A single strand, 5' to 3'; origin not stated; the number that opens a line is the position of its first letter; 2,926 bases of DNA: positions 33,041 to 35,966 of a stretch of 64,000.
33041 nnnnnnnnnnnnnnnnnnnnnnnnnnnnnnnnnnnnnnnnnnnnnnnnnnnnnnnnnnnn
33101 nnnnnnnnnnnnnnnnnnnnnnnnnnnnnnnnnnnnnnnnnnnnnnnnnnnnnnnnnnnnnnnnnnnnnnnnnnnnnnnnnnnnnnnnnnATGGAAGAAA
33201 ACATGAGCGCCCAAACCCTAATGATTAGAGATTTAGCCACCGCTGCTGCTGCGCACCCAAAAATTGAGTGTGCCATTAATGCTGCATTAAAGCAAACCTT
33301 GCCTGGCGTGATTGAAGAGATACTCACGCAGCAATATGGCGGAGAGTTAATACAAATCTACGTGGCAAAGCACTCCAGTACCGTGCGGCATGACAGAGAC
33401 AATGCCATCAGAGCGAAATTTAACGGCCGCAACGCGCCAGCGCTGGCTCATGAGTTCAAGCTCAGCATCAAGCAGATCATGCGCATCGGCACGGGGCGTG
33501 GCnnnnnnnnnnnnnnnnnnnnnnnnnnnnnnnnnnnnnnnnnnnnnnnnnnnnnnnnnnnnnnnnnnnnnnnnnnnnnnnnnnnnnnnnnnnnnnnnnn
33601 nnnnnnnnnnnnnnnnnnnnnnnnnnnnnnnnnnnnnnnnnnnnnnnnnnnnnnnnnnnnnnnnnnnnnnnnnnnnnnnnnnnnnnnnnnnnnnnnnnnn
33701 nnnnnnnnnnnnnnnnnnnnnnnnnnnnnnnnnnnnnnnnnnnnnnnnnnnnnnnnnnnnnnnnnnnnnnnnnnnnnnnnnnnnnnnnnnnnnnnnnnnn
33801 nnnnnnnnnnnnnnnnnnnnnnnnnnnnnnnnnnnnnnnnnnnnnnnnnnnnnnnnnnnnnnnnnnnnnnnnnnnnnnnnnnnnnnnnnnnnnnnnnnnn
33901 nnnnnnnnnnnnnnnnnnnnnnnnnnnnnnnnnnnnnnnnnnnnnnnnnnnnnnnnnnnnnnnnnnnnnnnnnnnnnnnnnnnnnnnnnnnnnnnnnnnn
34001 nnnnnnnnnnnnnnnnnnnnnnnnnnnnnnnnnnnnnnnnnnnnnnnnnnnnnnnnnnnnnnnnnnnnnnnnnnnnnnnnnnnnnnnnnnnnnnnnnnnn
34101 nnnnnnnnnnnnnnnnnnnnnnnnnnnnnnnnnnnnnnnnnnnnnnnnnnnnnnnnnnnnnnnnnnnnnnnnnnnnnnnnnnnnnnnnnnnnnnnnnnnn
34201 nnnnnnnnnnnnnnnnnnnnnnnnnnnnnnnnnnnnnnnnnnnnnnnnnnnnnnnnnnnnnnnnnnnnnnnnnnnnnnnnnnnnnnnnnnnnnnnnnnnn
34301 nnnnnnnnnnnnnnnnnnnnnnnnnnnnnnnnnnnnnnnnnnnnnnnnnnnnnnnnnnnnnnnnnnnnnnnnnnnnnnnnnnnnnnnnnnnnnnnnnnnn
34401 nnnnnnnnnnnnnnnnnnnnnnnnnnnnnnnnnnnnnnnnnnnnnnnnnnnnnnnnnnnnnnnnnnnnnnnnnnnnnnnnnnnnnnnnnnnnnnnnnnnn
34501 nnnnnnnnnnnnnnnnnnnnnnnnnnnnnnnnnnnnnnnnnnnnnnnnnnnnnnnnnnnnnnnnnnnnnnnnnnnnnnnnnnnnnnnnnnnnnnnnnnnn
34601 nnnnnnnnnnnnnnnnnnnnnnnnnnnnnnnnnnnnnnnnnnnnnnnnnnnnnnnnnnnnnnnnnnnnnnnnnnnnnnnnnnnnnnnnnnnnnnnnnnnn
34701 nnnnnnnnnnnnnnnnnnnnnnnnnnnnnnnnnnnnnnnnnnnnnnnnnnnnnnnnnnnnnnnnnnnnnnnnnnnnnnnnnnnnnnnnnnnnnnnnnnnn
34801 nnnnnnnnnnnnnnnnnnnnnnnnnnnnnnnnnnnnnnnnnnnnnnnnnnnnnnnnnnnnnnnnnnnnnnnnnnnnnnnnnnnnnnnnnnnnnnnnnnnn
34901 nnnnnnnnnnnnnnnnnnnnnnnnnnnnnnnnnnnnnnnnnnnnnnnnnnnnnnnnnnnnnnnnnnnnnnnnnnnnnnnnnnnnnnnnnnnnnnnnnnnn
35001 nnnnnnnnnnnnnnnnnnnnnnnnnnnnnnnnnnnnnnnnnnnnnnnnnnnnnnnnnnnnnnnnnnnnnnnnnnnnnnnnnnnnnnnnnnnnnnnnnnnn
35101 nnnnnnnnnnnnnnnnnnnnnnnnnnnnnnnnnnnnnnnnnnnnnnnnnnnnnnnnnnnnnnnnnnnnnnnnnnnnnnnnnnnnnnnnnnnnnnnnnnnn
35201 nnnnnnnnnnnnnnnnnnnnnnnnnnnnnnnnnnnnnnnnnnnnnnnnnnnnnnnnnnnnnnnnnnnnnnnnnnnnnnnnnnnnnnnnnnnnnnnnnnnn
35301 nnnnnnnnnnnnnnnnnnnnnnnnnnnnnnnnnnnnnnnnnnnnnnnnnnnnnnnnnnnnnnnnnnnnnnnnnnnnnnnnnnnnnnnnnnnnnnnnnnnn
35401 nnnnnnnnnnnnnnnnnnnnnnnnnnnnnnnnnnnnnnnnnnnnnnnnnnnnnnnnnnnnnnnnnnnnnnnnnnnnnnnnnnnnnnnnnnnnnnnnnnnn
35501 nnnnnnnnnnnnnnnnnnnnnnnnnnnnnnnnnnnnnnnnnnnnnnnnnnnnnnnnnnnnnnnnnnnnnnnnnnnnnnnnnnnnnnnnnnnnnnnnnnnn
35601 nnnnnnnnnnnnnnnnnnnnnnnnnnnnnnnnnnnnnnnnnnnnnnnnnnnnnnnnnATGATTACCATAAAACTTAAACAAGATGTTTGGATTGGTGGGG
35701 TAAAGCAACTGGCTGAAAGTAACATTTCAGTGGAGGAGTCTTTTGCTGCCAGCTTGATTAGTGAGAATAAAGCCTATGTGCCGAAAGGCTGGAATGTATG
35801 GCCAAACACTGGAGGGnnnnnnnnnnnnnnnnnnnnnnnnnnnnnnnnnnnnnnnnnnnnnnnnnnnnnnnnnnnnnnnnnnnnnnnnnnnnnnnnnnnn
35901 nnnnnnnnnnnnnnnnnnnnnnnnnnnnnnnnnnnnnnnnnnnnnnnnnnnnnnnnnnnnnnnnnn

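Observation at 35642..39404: Two-gene cassette between portal and capsid built from a repeated SD + 50-aa leader and unrelated passenger domains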

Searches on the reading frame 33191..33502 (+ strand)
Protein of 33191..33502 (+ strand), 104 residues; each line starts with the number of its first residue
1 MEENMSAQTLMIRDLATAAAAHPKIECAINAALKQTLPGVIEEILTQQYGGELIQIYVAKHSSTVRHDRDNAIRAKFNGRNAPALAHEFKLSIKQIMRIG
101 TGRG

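Call 7: search_protein_families(library=pfam, proteins=[window:33191-33502:+], max_evalue=0.01)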
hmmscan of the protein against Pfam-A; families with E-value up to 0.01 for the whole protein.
window:33191-33502:+ (104 aa): 1 family
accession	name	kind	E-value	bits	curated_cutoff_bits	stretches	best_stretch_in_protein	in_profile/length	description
PF08765.17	Mor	-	1.4e-09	38.4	24.9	1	12-99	7-91/107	Mor transcription activator family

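Call 8: search_protein_families(library=phrogs, proteins=[window:33191-33502:+], max_evalue=0.01)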
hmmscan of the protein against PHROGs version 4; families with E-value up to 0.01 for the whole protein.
window:33191-33502:+ (104 aa): 2 families
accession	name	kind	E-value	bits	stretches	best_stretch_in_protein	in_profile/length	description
phrog_532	-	transcription regulation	2.4e-10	41.6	1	10-99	27-113/132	late transcriptional activator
phrog_836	-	transcription regulation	8e-09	36.7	1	23-99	43-116/133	late transcriptional activator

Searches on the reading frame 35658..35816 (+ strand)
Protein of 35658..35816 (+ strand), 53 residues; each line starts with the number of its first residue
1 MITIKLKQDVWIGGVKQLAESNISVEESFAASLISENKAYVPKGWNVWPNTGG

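Call 10: search_dna_similar(query=window:35658-35816:+, collection=phages, mode=protein, max_evalue=0.01, max_rows=40)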
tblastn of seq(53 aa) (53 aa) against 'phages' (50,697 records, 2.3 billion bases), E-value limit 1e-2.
No match.

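Call 26: search_protein_representatives(protein=window:35658-35816:+)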
Query: 53 residues. Proteins with E-value up to 0.001 (for the whole library): 8; up to 1e-10: 3; up to 1e-30: 0. The best 8 are listed.
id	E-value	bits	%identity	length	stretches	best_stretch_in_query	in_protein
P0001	5.2e-26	104.8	100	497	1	1-53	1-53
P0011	1.4e-23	97.2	87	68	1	1-53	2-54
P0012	1.9e-12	62.5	67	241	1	3-50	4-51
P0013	1.9e-10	56.2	58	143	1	2-51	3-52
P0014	2.7e-06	43.3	50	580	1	2-53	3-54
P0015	4.6e-06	42.6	66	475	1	3-43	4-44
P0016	1.6e-04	37.7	35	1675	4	33-50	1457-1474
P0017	8.6e-04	35.5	51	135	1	2-44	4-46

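Call 28: find_encoding_contigs(protein=P0014, flank=8000, max_places=3)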
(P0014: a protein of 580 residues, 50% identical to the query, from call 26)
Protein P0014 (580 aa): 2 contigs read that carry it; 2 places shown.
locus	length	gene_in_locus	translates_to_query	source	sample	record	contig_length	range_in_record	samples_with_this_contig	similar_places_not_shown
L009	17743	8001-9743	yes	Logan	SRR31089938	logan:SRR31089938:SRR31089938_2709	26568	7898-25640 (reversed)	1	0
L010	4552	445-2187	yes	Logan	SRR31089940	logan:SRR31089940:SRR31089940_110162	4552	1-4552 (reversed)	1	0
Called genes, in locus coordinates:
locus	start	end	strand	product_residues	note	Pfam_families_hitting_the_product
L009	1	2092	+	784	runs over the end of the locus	PF13362:Toprim_3, PF13662:Toprim_4 (faint), PF05272:VapE-like_dom, PF19263:DUF5906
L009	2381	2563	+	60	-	-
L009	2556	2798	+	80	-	-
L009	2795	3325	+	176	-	-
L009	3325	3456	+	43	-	-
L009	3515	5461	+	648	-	PF05876:GpA_ATPase, PF20454:GpA_nuclease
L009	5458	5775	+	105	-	PF08765:Mor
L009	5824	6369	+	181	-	-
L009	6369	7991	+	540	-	PF05136:Phage_portal_2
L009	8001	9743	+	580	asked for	PF00041:fn3, PF16656:Pur_ac_phosph_N (weak), PF25059:FN3_DSCAM-DSCAML_C, PF13385:Laminin_G_3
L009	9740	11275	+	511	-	PF26113:GH16_XgeA (weak)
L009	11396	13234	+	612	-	PF04586:Peptidase_S78 (weak), PF05065:Phage_capsid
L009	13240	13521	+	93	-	-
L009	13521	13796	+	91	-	PF05354:Phage_attach, PF13856:Gifsy-2 (weak)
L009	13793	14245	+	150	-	PF06141:Phage_tail_U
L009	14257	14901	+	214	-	PF16190:E1_FCCH, PF08813:Phage_tail_3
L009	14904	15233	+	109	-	-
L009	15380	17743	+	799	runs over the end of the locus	PF20155:TMP_3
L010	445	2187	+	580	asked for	PF00041:fn3, PF16656:Pur_ac_phosph_N (weak), PF25059:FN3_DSCAM-DSCAML_C, PF13385:Laminin_G_3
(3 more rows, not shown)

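Call 29: find_encoding_contigs(protein=P0015, flank=8000, max_places=3)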
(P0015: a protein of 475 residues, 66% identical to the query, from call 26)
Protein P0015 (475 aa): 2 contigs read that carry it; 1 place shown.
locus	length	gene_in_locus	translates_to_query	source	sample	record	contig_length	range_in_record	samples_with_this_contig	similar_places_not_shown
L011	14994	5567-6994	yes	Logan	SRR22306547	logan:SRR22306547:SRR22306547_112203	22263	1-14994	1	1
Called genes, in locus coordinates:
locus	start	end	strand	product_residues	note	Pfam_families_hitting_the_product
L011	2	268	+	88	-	?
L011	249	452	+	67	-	-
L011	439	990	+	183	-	-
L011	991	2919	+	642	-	PF05876:GpA_ATPase, PF20454:GpA_nuclease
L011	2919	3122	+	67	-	-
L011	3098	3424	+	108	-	PF08765:Mor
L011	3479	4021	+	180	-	-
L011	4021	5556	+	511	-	PF05136:Phage_portal_2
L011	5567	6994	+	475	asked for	PF13472:Lipase_GDSL_2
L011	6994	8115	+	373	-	PF00150:Cellulase (faint)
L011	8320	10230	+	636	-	PF04586:Peptidase_S78 (weak), PF05065:Phage_capsid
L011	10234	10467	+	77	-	-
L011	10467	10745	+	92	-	PF05354:Phage_attach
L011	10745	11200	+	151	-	PF06141:Phage_tail_U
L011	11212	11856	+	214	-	PF08813:Phage_tail_3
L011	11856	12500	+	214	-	PF01541:GIY-YIG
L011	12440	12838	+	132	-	-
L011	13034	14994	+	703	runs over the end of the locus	PF10145:PhageMin_Tail (weak)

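Call 30: find_encoding_contigs(protein=P0012, flank=8000, max_places=3)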
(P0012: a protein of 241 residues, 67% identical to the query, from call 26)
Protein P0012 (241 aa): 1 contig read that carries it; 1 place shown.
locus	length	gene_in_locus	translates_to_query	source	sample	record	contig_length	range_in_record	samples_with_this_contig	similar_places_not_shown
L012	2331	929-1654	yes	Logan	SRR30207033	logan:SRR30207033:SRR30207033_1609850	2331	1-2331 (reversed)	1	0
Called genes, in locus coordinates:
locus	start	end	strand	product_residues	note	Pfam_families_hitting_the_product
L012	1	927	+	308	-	?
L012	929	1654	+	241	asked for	-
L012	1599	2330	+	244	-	?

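Call 37: find_related_loci(query=A3, collection=viral_contigs, flank=7000)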
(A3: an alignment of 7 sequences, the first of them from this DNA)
Query A3 (53 aa) in viral_contigs; peptide patterns used: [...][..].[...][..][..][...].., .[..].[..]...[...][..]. (x = any residue, [..] = any of these).
126 stretches matched a pattern; 1 encode a relative of the query (tblastn E <= 1e-3); 1 distinct loci.
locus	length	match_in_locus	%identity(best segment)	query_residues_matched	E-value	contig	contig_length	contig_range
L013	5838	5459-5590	45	2-45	8e-11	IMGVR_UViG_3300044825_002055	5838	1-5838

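Call 38: find_related_loci(query=A3, collection=genome_contigs, flank=7000)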
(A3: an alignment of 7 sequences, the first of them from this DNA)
Query A3 (53 aa) in genome_contigs; peptide patterns used: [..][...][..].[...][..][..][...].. (x = any residue, [..] = any of these).
23 stretches matched a pattern, but none encodes a relative of the query by tblastn (E <= 1e-3).

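Call 39: find_related_loci(query=A3, collection=metagenome_contigs, flank=8000)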
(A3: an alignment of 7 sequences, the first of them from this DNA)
Query A3 (53 aa) in metagenome_contigs; peptide patterns used: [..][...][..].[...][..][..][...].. (x = any residue, [..] = any of these).
42 stretches matched a pattern; 2 encode a relative of the query (tblastn E <= 1e-3); 2 distinct loci.
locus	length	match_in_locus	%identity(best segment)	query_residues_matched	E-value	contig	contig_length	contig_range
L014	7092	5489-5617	49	1-43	3e-12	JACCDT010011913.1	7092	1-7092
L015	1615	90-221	48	2-45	3e-11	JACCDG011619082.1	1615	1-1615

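Call 45: search_protein_families(library=pfam, proteins=[P0015, P0014, P0012, L015:81-1517:+], max_evalue=1)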
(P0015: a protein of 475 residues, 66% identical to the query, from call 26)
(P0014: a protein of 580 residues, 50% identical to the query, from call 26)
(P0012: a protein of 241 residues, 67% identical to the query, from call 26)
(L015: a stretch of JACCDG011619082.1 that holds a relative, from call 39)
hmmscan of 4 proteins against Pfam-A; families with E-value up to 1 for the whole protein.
P0015 (475 aa): 2 families
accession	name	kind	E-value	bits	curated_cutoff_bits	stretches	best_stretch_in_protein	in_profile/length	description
PF13472.12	Lipase_GDSL_2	-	7.8e-09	36.7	32.9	1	291-466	1-178/178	GDSL-like Lipase/Acylhydrolase family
PF00657.28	Lipase_GDSL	-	0.00016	22.3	23.6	1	388-470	122-207/208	GDSL-like Lipase/Acylhydrolase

P0014 (580 aa): 12 families
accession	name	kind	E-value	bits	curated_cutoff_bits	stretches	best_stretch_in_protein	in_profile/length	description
PF00041.27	fn3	-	8.6e-25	87.2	25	2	265-350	2-80/84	Fibronectin type III domain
PF13385.13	Laminin_G_3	-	3.5e-16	60.2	27.6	1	419-558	5-140/151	Concanavalin A-like lectin/glucanases superfamily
PF25059.1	FN3_DSCAM-DSCAML_C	-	9.7e-15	55.1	39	2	281-350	8-76/89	DSCAM/DSCAML C-terminal Fn3-like domain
PF16656.11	Pur_ac_phosph_N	-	8.2e-10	39.6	30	2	266-346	4-84/93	Purple acid Phosphatase, N-terminal domain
PF22633.2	F5_F8_type_C_2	-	3.6e-05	24.7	27.8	1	179-237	33-91/91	NedA-like, galactose-binding domain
PF00754.31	F5_F8_type_C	-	6.5e-05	23.5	28.2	1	188-247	57-120/127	F5/8 type C domain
PF19912.4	DUF6385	-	0.00073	20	26.8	1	190-242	14-66/82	Domain of unknown function (DUF6385)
PF23843.2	DUF7210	-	0.04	13.9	27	1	6-37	4-35/38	Domain of unknown function (DUF7210)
PF21200.3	Glyco_hydro_39_C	-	0.046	14.5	27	1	169-252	1-85/89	Alpha-L-iduronidase C-terminal domain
PF06439.18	3keto-disac_hyd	-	0.05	14.1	26.8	1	485-527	115-155/187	3-keto-disaccharide hydrolase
PF02210.31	Laminin_G_2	-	0.084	13.8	22.9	1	483-558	39-123/126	Laminin G domain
PF01108.23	Tissue_fac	-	0.14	12.5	27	1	275-340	33-100/107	Tissue factor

P0012 (241 aa): 1 family
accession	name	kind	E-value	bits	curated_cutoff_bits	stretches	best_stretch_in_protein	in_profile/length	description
PF18692.7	DUF5640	-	0.05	13.9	28.5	1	173-233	14-72/85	Family of unknown function (DUF5640)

L015:81-1517:+ (479 aa): 1 family
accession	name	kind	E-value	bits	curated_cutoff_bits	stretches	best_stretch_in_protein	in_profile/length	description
PF01522.26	Polysacc_deac_1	-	3.2e-09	37.2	23.1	1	253-374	7-123/124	Polysaccharide deacetylase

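Call 46: search_protein_families(library=pfam, alignment_id=A3, max_evalue=10)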
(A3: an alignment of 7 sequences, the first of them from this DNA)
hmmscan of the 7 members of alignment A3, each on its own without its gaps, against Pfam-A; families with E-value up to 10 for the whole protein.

A. member 1, seq(53 aa): 0 families

B. families by the number of members that match (of 7 scanned): 2 families
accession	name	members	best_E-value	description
PF23843.2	DUF7210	2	0.00091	Domain of unknown function (DUF7210)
PF23976.1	DUF7302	1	0.15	Family of unknown function (DUF7302)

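Call 47: search_protein_families(library=phrogs, alignment_id=A3, max_evalue=10)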
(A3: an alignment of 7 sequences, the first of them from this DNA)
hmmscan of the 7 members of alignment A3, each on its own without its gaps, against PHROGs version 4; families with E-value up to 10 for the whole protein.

A. member 1, seq(53 aa): 0 families

B. families by the number of members that match (of 7 scanned): 4 families
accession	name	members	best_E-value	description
phrog_27283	-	1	0.025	-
phrog_29041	-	1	0.13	-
phrog_29434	-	1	0.17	-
phrog_3129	-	1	0.3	-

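Call 51: search_protein_families(library=pfam, proteins=[L009:13240-13518:+, L011:10234-10464:+], max_evalue=10)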
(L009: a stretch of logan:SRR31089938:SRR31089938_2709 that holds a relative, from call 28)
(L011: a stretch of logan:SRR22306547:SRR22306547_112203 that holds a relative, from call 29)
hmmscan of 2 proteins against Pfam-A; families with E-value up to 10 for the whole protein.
L009:13240-13518:+ (93 aa): 1 family
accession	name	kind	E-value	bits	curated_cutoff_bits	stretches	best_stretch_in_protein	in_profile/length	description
PF23843.2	DUF7210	-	0.00081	19.3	27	1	23-55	1-33/38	Domain of unknown function (DUF7210)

L011:10234-10464:+ (77 aa): 1 family
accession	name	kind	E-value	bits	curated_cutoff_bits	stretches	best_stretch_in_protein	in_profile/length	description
PF23843.2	DUF7210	-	0.0099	15.8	27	1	23-55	1-33/38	Domain of unknown function (DUF7210)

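Call 55: search_solved_structures(query=A3, max_evalue=10, show_alignments=3)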
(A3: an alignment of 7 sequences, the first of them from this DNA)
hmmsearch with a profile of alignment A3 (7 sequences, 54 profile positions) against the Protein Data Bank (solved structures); distinct sequences matched with E-value up to 10: 0.

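Call 63: find_encoding_contigs(protein=P0013, flank=8000, max_places=4)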
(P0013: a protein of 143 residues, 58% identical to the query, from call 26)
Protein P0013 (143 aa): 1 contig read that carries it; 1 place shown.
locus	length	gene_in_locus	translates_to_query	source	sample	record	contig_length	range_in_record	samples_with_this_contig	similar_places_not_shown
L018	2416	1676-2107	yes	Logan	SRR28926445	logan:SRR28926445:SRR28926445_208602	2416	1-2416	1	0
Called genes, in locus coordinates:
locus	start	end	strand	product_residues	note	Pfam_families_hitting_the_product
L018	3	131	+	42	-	?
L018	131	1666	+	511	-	PF05136:Phage_portal_2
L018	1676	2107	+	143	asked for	-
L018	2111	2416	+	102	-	?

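Call 88: predict_structure(alignment_id=A7)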
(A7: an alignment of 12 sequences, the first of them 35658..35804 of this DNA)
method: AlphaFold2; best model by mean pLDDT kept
length: 49 residues; sequences in the alignment: 12
mean_pLDDT: 90.9   pTM: 0.66
mean pLDDT of the five models: 90.9, 90.8, 89.0, 87.5, 87.2
residues with pLDDT >= 90: 39; 70-90: 9; 50-70: 1; < 50: 0
segments of 3 or more residues with pLDDT < 50: none
pLDDT, mean of each block of 10 residues (from residue 1): 93 93 93 94 80
secondary structure, 60 per line:
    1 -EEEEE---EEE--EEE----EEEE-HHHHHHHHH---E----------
elements in order: E2-6 E10-12 E15-17 E22-25 H27-35

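Call 91: fold_search(model_id=the predicted structure, library=pdb)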
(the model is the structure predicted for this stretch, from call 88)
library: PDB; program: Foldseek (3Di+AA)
matches with E <= 10: 80; with E <= 0.001: 0
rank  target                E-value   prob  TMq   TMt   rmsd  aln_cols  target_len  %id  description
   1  2hjq_MODEL_1_A        2.8e-01  0.95  0.64  0.32   3.7        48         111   19  NMR Structure of Bacillus Subtilis Protein YqbF, Northeast Structural Genomics Target SR449 (released 2007-06-05)
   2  9i5v_h                3.8e-01  0.96  0.65  0.59   2.4        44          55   20  70S P. gingivalis ribosome erm-delta-porN strain (released 2025-08-20)
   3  7jil_G                6.8e-01  0.85  0.63  0.62   4.4        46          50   28  70S ribosome Flavobacterium johnsoniae (released 2020-12-02)
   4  5o60_H                7.8e-01  0.91  0.67  0.24   3.4        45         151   18  Structure of the 50S large ribosomal subunit from Mycobacterium smegmatis (released 2017-07-12)
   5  9h91_H                1.0e+00  0.89  0.65  0.78   2.0        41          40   22  Cryo-EM structure of the Vibrio natrigens 50S ribosomal subunit in complex with the proline-rich antimicrobial peptide (released 2025-05-21)
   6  9i5t_h                1.0e+00  0.85  0.66  0.63   2.4        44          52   20  50S subunit of P. gingivalis ribosome with Lefamulin (released 2025-08-20)
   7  7unr_H                1.0e+00  0.84  0.67  0.24   3.8        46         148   20  Pseudomonas aeruginosa 70S ribosome initiation complex bound to compact IF2-GDP (composite structure I-A) (released 2022-06-22)
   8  9moj_A                1.2e+00  0.96  0.73  0.25   0.8        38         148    8  Saccharolobus solfataricus GINS tetramer (released 2025-04-23)
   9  9qt5_G                1.3e+00  0.66  0.62  0.63   3.2        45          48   22  Structure of the 50S ribosomal subunit from the antibiotic-producing bacterium Streptomyces fradiae (released 2025-05-14)
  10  5h5u_H                1.4e+00  0.63  0.62  0.23   3.8        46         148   20  Mechanistic insights into the alternative translation termination by ArfA and RF2 (released 2017-01-25)
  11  5mdy_G                1.6e+00  0.75  0.67  0.24   3.8        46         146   20  Structure of ArfA and TtRF2 bound to the 70S ribosome (pre-accommodated state) (released 2016-12-21)
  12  9h3r_H                1.7e+00  0.47  0.60  0.58   4.0        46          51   22  50S subunit precursor C-CP_YjgA_(L22)- (released 2025-01-22)
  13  8whx_J                1.8e+00  0.63  0.63  0.74   2.4        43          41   14  Cryo- EM structure of Mycobacterium smegmatis 70S ribosome and RafH. (released 2024-02-28)
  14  9d89_h                1.9e+00  0.66  0.63  0.79   2.1        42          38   19  E. coli 50S ribosomal subunit in complex with PrAMP rumicidin-2 (focused refinement) (released 2025-01-22)
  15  8ztu_h                1.9e+00  0.66  0.66  0.50   2.9        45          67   20  70S ribosome arrested by PepNL (released 2025-03-19)
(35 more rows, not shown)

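Call 95: fold_search(model_id=the predicted structure, library=viral)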
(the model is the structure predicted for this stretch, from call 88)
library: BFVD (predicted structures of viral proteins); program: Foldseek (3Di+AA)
matches with E <= 10: 446; with E <= 0.001: 0
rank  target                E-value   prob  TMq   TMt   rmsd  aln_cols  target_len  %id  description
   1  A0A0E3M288            7.4e-03  1.00  0.77  0.78   3.3        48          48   23  (no name in the UniProt tables at hand)
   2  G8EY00                1.0e-02  1.00  0.77  0.49   8.9        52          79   29  Uncharacterized protein [Synechococcus phage S-CAM8]
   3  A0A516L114            1.4e-02  1.00  0.80  0.58   4.6        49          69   14  (no name in the UniProt tables at hand)
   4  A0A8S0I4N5            1.9e-02  1.00  0.76  0.53   2.5        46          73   22  (no name in the UniProt tables at hand)
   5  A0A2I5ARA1            2.1e-02  1.00  0.75  0.57   5.4        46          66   20  (no name in the UniProt tables at hand)
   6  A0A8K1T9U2            2.2e-02  1.00  0.78  0.28   1.6        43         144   32  (no name in the UniProt tables at hand)
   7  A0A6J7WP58            2.2e-02  1.00  0.68  0.48   4.4        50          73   22  Uncharacterized protein [uncultured Caudovirales phage]
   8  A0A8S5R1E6            2.5e-02  1.00  0.75  0.43   4.4        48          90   12  Uncharacterized protein [Myoviridae sp. cteBs22]
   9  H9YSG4                2.5e-02  1.00  0.75  0.48   4.5        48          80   14  (no name in the UniProt tables at hand)
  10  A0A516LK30            3.1e-02  1.00  0.79  0.58   2.2        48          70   23  (no name in the UniProt tables at hand)
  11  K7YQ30                3.1e-02  1.00  0.76  0.56   5.2        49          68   20  Uncharacterized protein [uncultured Mediterranean phage MEDS5 group]
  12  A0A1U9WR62            3.5e-02  1.00  0.76  0.37   4.6        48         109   21  (no name in the UniProt tables at hand)
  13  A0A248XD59            3.7e-02  1.00  0.78  0.45   6.5        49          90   14  Uncharacterized protein [Klebsiella phage YMC16/01/N133_KPN_BP]
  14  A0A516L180            4.8e-02  1.00  0.73  0.60   3.2        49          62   22  (no name in the UniProt tables at hand)
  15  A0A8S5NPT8            4.8e-02  1.00  0.72  0.37   5.5        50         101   18  Uncharacterized protein [Siphoviridae sp. ctpbe1]
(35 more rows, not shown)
